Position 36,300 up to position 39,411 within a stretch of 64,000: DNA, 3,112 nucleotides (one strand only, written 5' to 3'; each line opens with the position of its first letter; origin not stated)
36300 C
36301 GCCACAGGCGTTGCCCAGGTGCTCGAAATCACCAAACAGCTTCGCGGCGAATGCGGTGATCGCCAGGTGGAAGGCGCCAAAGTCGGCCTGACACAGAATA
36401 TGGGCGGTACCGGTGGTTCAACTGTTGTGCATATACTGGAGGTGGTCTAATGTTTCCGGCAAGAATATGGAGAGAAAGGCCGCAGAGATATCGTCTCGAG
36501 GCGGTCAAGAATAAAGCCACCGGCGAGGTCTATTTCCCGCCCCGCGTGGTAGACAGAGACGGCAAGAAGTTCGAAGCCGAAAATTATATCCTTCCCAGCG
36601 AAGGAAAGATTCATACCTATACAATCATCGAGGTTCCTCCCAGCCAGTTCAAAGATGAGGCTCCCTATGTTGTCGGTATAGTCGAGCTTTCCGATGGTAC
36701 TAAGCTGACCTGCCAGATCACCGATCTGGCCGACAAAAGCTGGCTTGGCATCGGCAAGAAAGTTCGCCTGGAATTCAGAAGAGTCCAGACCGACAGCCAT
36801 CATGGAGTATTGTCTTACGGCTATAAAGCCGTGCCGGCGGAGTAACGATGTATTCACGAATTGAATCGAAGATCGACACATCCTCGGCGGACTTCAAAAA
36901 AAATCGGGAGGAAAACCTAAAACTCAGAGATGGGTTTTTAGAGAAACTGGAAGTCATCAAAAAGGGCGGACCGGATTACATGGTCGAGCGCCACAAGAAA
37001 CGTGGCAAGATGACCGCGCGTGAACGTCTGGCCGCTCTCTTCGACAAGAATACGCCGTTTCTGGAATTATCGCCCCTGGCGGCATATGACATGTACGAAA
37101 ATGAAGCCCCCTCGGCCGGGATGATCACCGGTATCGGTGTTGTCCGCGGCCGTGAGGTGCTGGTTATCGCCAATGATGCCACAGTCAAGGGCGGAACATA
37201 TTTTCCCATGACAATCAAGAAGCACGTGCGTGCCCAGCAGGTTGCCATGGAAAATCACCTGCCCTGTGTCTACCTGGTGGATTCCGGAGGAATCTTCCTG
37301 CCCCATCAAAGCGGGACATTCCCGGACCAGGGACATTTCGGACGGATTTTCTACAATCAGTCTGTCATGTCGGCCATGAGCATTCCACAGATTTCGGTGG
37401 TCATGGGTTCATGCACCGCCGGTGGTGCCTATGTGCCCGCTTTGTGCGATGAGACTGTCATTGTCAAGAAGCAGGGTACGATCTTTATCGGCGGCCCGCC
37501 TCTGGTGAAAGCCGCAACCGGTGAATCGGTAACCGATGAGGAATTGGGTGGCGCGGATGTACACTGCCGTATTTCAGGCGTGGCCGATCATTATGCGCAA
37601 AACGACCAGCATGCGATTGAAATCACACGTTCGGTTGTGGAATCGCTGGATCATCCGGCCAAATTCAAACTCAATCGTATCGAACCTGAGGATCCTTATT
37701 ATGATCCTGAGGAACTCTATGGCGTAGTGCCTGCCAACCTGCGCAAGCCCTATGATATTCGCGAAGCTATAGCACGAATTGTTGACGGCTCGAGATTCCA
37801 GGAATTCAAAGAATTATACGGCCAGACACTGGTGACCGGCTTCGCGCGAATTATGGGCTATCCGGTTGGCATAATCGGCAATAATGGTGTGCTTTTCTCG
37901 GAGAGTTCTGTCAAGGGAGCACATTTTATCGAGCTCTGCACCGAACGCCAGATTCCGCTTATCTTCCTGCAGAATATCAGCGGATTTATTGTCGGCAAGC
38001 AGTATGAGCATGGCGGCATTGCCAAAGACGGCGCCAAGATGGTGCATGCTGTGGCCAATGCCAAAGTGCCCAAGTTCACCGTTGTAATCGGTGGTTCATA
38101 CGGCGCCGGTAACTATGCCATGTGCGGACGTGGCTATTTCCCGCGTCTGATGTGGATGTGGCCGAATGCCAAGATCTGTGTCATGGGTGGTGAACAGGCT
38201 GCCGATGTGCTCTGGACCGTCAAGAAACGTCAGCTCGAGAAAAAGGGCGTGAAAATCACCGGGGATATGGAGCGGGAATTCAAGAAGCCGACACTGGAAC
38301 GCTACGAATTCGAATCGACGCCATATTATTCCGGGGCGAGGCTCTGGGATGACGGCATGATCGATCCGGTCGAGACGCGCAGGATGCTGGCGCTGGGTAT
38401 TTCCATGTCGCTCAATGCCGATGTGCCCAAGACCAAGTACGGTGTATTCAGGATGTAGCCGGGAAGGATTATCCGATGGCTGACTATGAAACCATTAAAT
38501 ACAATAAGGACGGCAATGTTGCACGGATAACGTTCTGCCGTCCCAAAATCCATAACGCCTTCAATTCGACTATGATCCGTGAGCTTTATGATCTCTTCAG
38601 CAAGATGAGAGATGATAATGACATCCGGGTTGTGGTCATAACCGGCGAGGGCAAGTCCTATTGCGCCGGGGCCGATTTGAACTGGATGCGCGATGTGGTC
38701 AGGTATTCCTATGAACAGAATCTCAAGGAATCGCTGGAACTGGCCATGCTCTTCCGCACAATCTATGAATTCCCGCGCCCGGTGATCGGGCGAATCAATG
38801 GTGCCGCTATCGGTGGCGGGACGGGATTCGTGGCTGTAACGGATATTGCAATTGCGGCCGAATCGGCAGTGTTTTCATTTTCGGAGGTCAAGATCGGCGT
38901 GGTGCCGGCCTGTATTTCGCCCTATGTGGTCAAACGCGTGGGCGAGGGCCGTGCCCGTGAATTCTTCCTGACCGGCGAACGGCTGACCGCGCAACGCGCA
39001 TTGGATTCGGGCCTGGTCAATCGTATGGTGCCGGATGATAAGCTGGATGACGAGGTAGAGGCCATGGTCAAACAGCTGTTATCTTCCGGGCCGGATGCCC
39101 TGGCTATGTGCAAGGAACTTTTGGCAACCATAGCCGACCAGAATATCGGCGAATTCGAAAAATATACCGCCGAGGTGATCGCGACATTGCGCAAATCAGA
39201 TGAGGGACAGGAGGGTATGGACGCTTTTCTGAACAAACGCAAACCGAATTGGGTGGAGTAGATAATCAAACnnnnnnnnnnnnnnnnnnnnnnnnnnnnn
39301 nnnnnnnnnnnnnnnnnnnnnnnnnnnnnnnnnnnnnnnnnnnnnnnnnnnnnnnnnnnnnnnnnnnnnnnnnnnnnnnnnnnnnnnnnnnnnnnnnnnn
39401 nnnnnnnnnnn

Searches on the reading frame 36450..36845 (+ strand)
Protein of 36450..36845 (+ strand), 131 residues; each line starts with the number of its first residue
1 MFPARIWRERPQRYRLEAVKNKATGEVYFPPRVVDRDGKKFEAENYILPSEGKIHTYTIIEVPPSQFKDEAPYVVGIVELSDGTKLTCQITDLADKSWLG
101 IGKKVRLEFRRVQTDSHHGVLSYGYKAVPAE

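Call 10: search_protein_families(library=ncbifam, proteins=[window:36450-36845:+], max_evalue=0.00001)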
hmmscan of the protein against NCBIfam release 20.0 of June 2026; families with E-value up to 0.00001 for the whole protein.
window:36450-36845:+ (131 aa): 0 families

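Call 19: search_protein_families(library=pfam, proteins=[window:36450-36845:+])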
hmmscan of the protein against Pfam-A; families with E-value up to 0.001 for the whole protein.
window:36450-36845:+ (131 aa): 1 family
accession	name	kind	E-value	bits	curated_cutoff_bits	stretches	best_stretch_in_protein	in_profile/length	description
PF01796.24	OB_ChsH2_C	-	1.1e-16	61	27.1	1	48-110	4-65/65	ChsH2, C-terminal OB-fold domain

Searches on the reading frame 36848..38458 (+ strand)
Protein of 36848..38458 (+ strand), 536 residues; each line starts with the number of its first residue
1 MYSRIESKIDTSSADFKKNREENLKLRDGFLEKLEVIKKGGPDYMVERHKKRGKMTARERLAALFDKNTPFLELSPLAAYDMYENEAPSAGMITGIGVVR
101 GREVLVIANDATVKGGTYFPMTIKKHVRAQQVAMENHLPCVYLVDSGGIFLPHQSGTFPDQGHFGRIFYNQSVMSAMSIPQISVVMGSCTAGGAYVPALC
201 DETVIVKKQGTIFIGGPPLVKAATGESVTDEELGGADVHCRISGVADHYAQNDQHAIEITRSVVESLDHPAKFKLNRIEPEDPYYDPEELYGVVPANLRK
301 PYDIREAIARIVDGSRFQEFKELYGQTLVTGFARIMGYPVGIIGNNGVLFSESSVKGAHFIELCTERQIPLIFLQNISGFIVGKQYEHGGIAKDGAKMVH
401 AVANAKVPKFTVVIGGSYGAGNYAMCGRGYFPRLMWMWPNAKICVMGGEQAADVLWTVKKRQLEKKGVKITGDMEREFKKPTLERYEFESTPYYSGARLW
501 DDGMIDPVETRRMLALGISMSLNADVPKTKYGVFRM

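Call 4: search_protein_families(library=pfam, proteins=[window:36848-38458:+])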
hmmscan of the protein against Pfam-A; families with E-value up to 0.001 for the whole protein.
window:36848-38458:+ (536 aa): 2 families
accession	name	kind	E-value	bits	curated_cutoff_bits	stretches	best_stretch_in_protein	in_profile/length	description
PF01039.27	Carboxyl_trans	-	1.1e-153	512.9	22.3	1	49-526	2-483/493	Carboxyl transferase domain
PF03255.19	ACCA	-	9e-14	51.8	23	2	90-207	92-214/310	Acetyl co-enzyme A carboxylase carboxyltransferase-like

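Call 9: search_protein_families(library=ncbifam, proteins=[window:36848-38458:+], max_evalue=1e-10)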
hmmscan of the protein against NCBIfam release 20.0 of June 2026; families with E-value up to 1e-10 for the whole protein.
window:36848-38458:+ (536 aa): 3 families
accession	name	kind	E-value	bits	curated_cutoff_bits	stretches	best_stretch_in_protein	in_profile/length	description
TIGR01117.1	mmdA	subfamily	6.1e-102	342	998.8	1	31-520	7-494/512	methylmalonyl-CoA decarboxylase subunit alpha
NF041504.1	AccA_sub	subfamily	1.6e-15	57.2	300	0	90-206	39-160/257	carboxyltransferase subunit alpha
NF004344.0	PRK05724.1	equivalog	3.5e-12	46.2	357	0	91-207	97-218/319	acetyl-CoA carboxylase carboxyltransferase subunit alpha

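Call 11: search_solved_structures(query=window:36848-38458:+, max_evalue=1e-20)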
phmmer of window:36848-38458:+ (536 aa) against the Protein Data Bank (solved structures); distinct sequences matched with E-value up to 1e-20: 46.
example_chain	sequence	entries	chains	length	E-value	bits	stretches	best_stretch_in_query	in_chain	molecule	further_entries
9tps_A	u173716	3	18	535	1.3e-222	743.3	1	4-536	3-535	Propionyl CoA carboxylase beta subunit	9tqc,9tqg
8j4z_J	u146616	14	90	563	1.8e-217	726.4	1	8-536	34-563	Methylcrotonoyl-CoA carboxylase beta chain, mitochondrial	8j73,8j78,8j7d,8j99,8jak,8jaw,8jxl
3u9r_B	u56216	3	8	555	3.2e-215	719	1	6-536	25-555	Methylcrotonyl-CoA carboxylase, beta-subunit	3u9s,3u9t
4q0g_A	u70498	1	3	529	1.9e-211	706.5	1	27-536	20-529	Probable acetyl-/propionyl-CoA carboxylase (Beta subunit) AccD1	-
9yx0_G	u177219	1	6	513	3.9e-209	698.9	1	18-536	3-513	Carboxyl transferase domain protein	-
8rth_B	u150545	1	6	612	2.4e-187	626.9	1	10-536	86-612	methylcrotonoyl-CoA carboxylase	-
8f41_B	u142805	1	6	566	8.7e-183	611.9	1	43-516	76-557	3-methylcrotonyl-CoA carboxylase, beta-subunit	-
8f3d_A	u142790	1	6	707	1.1e-182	611.5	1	43-519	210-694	3-methylcrotonyl-CoA carboxylase beta-subunit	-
5ikl_B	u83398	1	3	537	1.1e-142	479.6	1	5-526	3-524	Geranyl-CoA carboxylase, beta-subunit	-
1on3_A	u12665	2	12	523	2e-85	290.6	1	30-522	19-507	Methylmalonyl-CoA carboxyltransferase 12S subunit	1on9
1vrg_A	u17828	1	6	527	2.7e-85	290.2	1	22-532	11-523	propionyl-CoA carboxylase, beta subunit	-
7w5u_A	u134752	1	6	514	2e-77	264.2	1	36-532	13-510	Acetyl-CoA carboxylase complex, beta-chain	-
1x0u_A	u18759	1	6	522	2.7e-76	260.5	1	34-521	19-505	hypothetical methylmalonyl-CoA decarboxylase alpha subunit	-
8pn8_A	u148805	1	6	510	2.3e-74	254.1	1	36-521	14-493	Propionyl-CoA carboxylase beta chain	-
6ybq_A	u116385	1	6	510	2.4e-74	254.1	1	36-521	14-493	Propionyl-CoA carboxylase beta chain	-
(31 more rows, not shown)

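Call 13: find_encoding_contigs(protein=window:36848-38458:+, flank=10000, max_places=6)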
Protein window:36848-38458:+ (536 aa): 2 contigs read that carry it; 1 place shown.
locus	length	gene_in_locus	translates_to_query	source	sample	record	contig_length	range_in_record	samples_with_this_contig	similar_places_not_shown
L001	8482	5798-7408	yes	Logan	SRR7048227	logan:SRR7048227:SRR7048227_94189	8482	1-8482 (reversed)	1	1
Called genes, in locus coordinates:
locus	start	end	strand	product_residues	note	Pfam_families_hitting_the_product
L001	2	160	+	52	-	?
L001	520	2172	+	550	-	PF13529:Peptidase_C39_2, PF02412:TSP_3, PF05345:He_PIG, PF00404:Dockerin_1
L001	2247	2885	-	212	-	-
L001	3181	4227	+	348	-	PF08541:ACP_syn_III_C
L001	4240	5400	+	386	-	PF00108:Thiolase_N, PF22691:Thiolase_C_1, PF02803:Thiolase_C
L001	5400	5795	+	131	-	PF01796:OB_ChsH2_C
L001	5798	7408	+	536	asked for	PF03255:ACCA (weak), PF01039:Carboxyl_trans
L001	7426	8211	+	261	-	PF00378:ECH_1, PF16113:ECH_2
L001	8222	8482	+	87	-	?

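Call 48: search_dna_similar(query=window:36848-38458:+, collection=plasmids, mode=protein, max_rows=12, max_evalue=1e-100)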
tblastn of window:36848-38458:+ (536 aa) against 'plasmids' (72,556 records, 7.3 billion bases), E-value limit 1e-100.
Records with a match: 434; places in all: 542; records where one place covers at least 80% of the query: 430.
Best place of each record, by identity: 60-80% 34; <60% 400.
By first word of the organism name: Rhizobium 136; Sinorhizobium 80; Pseudosulfitobacter 59; Sphingobium 17; Azospirillum 11; Mycetohabitans 9; Rhodococcus 9; Agrobacterium 9; Ensifer 9; Sulfitobacter 9; and 46 more.
By predicted mobility (MOB-suite, as given by PLSDB): non-mobilizable 231; conjugative 118; mobilizable 85.
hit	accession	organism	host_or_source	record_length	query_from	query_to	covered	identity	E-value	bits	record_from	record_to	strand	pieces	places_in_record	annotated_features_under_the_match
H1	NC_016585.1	Azospirillum lipoferum 4B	-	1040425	5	536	99%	62.6%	0e+0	692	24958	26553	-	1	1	none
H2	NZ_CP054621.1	Azospirillum oryzae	cell culture,soil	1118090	5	536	99%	62.4%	0e+0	690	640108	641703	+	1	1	record has no annotation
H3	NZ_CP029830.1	Azospirillum ramasamyi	single cell,Cow dung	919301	5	536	99%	62.2%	0e+0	689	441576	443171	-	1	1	carboxyl transferase domain-containing protein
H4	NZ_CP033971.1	Cupriavidus pauculus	Homo sapiens,clinical isolate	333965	4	536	99%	62.0%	0e+0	687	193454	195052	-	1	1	carboxyl transferase domain-containing protein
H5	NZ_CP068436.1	Cupriavidus necator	heavy metal containmented soil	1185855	5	536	99%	62.0%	0e+0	693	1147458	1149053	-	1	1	none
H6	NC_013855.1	Azospirillum sp. B510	-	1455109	5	536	99%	62.0%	0e+0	689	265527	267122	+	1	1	record has no annotation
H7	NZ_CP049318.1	Caballeronia sp. SBC2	whole organism,soil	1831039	5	536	99%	61.7%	0e+0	675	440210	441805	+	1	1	none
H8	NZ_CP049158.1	Caballeronia sp. SBC1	whole organism,soil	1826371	5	536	99%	61.7%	0e+0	675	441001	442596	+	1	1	none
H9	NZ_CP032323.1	Azospirillum argentinense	soil sample,Agricultural field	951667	5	536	99%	61.5%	0e+0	683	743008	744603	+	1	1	carboxyl transferase domain-containing protein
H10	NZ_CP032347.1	Azospirillum brasilense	soil sample,Agricultural field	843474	5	536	99%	61.5%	0e+0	682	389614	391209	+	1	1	carboxyl transferase domain-containing protein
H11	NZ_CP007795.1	Azospirillum argentinense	Triticum aestivum L.,Root,wheat ...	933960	5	536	99%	61.5%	0e+0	682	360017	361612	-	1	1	carboxyl transferase domain-containing protein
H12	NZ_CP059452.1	Azospirillum brasilense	Prokaryotes,soil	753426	5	536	99%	61.5%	0e+0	682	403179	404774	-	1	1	carboxyl transferase domain-containing protein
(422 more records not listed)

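Call 49: get_annotated_region(hit=H4, flank=8000)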
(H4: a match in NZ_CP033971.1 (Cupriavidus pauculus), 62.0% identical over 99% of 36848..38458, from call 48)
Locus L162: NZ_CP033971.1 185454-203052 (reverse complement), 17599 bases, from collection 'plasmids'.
description: Cupriavidus pauculus strain FDAARGOS_614 plasmid unnamed2, complete sequence
organism: Cupriavidus pauculus (NCBI taxid 82633)
taxonomy: Bacteria; Pseudomonadota; Betaproteobacteria; Burkholderiales; Burkholderiaceae; Cupriavidus; Cupriavidus pauculus
host: -; source: Homo sapiens,clinical isolate; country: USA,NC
typing (MOB-suite, as given by PLSDB): conjugative; relaxase MOBH; mating-pair formation MPF_T
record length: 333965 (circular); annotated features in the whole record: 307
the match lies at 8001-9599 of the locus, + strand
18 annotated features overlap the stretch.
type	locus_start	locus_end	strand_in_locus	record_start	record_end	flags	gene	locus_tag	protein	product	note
CDS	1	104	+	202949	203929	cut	-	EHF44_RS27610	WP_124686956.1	tripartite tricarboxylate transporter substrate binding protein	-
CDS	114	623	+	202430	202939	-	rraA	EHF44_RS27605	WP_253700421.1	ribonuclease E activity regulator RraA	GO:0051252 - regulation of RNA metabolic process [Evidence IEA]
CDS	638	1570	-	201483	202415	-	-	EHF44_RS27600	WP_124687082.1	LysR substrate-binding domain-containing protein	-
CDS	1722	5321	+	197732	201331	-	-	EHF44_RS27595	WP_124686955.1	indolepyruvate ferredoxin oxidoreductase family protein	-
CDS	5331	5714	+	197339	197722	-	-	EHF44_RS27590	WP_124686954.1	hypothetical protein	-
CDS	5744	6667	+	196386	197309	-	-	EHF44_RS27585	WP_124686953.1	hydroxymethylglutaryl-CoA lyase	-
CDS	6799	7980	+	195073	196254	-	-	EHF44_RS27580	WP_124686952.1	isovaleryl-CoA dehydrogenase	-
CDS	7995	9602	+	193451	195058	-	-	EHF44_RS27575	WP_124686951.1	carboxyl transferase domain-containing protein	-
CDS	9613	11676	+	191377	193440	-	-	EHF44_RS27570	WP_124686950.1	acetyl/propionyl/methylcrotonyl-CoA carboxylase subunit alpha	-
CDS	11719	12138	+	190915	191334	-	-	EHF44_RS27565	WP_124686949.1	cupin domain-containing protein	-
CDS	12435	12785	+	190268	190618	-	-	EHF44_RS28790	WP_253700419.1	hypothetical protein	-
CDS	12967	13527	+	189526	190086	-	-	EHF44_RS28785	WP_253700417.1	hypothetical protein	-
CDS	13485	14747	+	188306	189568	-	-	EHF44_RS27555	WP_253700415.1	ABC transporter substrate-binding protein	-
CDS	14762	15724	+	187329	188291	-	-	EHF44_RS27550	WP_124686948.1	2-oxoglutarate and iron-dependent oxygenase domain-containing protein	-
CDS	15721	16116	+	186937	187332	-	-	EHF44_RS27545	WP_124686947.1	VOC family protein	-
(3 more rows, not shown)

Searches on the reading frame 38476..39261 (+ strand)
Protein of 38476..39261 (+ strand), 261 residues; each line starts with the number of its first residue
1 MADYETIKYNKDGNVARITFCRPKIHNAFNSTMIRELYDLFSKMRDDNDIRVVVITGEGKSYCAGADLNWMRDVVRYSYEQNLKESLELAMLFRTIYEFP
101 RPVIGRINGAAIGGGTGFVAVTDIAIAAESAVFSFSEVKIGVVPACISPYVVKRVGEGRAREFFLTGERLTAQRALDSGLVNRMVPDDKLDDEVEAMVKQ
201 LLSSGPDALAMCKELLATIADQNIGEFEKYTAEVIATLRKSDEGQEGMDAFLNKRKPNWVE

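Call 4: search_protein_families(library=pfam, proteins=[window:38476-39261:+])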
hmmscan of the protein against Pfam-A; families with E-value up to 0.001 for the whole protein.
window:38476-39261:+ (261 aa): 2 families
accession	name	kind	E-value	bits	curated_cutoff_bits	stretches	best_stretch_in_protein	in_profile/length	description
PF00378.25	ECH_1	-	2.8e-62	210.7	27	1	12-260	3-249/251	Enoyl-CoA hydratase/isomerase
PF16113.10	ECH_2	-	5.5e-36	125.2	27.2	1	16-250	2-237/335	Enoyl-CoA hydratase/isomerase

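Call 9: search_protein_families(library=ncbifam, proteins=[window:38476-39261:+], max_evalue=1e-10)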
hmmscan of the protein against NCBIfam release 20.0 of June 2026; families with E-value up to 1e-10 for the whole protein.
window:38476-39261:+ (261 aa): 69 families (the best 25 are shown)
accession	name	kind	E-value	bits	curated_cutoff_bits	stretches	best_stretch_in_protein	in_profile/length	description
NF005675.0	PRK07468.1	equivalog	1.4e-81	274.1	350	1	3-260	2-260/262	crotonase/enoyl-CoA hydratase family protein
NF004227.0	PRK05674.1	equivalog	4.2e-73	246.3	426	1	1-260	1-262/271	gamma-carboxygeranoyl-CoA hydratase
NF005879.0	PRK07827.1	equivalog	1.5e-59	201.3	283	1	5-260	7-260/261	enoyl-CoA hydratase family protein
NF006008.0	PRK08139.1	equivalog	7.2e-55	186.4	313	1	6-260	12-264/266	enoyl-CoA hydratase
NF051848.1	EnCoAHydtEchA19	equivalog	3.8e-53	180.7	400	1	9-260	4-256/258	enoyl-CoA hydratase EchA19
NF006109.0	PRK08260.1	subfamily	2.7e-50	171.3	320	1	3-259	2-275/296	enoyl-CoA hydratase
TIGR01929.1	menB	equivalog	3.9e-50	170.8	342.7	1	4-259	1-256/259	1,4-dihydroxy-2-naphthoyl-CoA synthase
NF004635.0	PRK05981.1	equivalog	2e-49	168.5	351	1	3-257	2-261/266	enoyl-CoA hydratase/isomerase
NF005637.0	PRK07396.1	equivalog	7.2e-49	166.6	380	1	2-259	10-266/273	1,4-dihydroxy-2-naphthoyl-CoA synthase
NF042430.2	EnCoAhydt_DpgD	equivalog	1.7e-48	165.3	400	1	9-260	1-256/258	enoyl-CoA-hydratase DpgD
NF004475.0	PRK05809.1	subfamily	3.6e-48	164.3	394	1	3-259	2-257/260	short-chain-enoyl-CoA hydratase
NF005073.0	PRK06495.1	subfamily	1.2e-47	162.4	296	1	5-259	4-254/257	enoyl-CoA hydratase/isomerase family protein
NF006699.0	PRK09245.1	subfamily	5.1e-47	160.4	354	1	5-259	3-263/266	crotonase/enoyl-CoA hydratase family protein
NF005803.0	PRK07658.1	equivalog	1.2e-46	159.3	313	1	6-259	3-254/257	enoyl-CoA hydratase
TIGR02280.1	PaaB1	equivalog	3.6e-46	157.8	345.15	1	11-259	5-253/256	2-(1,2-epoxy-1,2-dihydrophenyl)acetyl-CoA isomerase PaaG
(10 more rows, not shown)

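Call 65: search_solved_structures(query=window:38476-39261:+, max_evalue=1e-30)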
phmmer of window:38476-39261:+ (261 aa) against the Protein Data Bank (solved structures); distinct sequences matched with E-value up to 1e-30: 33.
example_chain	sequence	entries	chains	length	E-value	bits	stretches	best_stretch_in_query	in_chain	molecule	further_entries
3i47_A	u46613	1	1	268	6.6e-61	209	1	9-261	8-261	Enoyl CoA hydratase/isomerase (Crotonase)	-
4kpk_A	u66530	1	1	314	7.1e-58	199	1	11-259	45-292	Enoyl-CoA hydratase/isomerase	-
1uiy_A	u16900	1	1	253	5.3e-44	153.6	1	12-258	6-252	Enoyl-CoA Hydratase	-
2iex_A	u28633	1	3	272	6.5e-43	150.1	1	3-259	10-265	Dihydroxynapthoic acid synthetase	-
2uzf_A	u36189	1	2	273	1.9e-42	148.5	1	2-259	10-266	NAPHTHOATE SYNTHASE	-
9qwv_A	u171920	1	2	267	5.4e-40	140.5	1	7-259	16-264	Enoyl-CoA hydratase, mitochondrial, putative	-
5zai_A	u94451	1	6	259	2.1e-39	138.5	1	3-258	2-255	3-hydroxypropionyl-coenzyme A dehydratase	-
4knp_A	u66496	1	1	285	9.6e-39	136.4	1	12-260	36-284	enoyl-CoA hydratase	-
3oc7_A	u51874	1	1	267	1.2e-38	136.1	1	12-260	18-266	Enoyl-CoA hydratase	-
4k3w_A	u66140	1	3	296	1.2e-38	136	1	4-261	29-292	Enoyl-CoA hydratase/isomerase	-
4zu2_A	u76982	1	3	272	5.2e-38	134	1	10-260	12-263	Putative isohexenylglutaconyl-CoA hydratase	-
3myb_A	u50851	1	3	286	3.6e-37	131.2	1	13-259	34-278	Enoyl-CoA hydratase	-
3h02_A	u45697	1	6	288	7.5e-37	130.2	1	4-259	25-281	Naphthoate synthase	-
6ojm_A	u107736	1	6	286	9e-37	129.9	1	3-259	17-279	1,4-dihydroxy-2-naphthoyl-CoA synthase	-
4eml_A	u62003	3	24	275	3.8e-35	124.6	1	3-259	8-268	Naphthoate synthase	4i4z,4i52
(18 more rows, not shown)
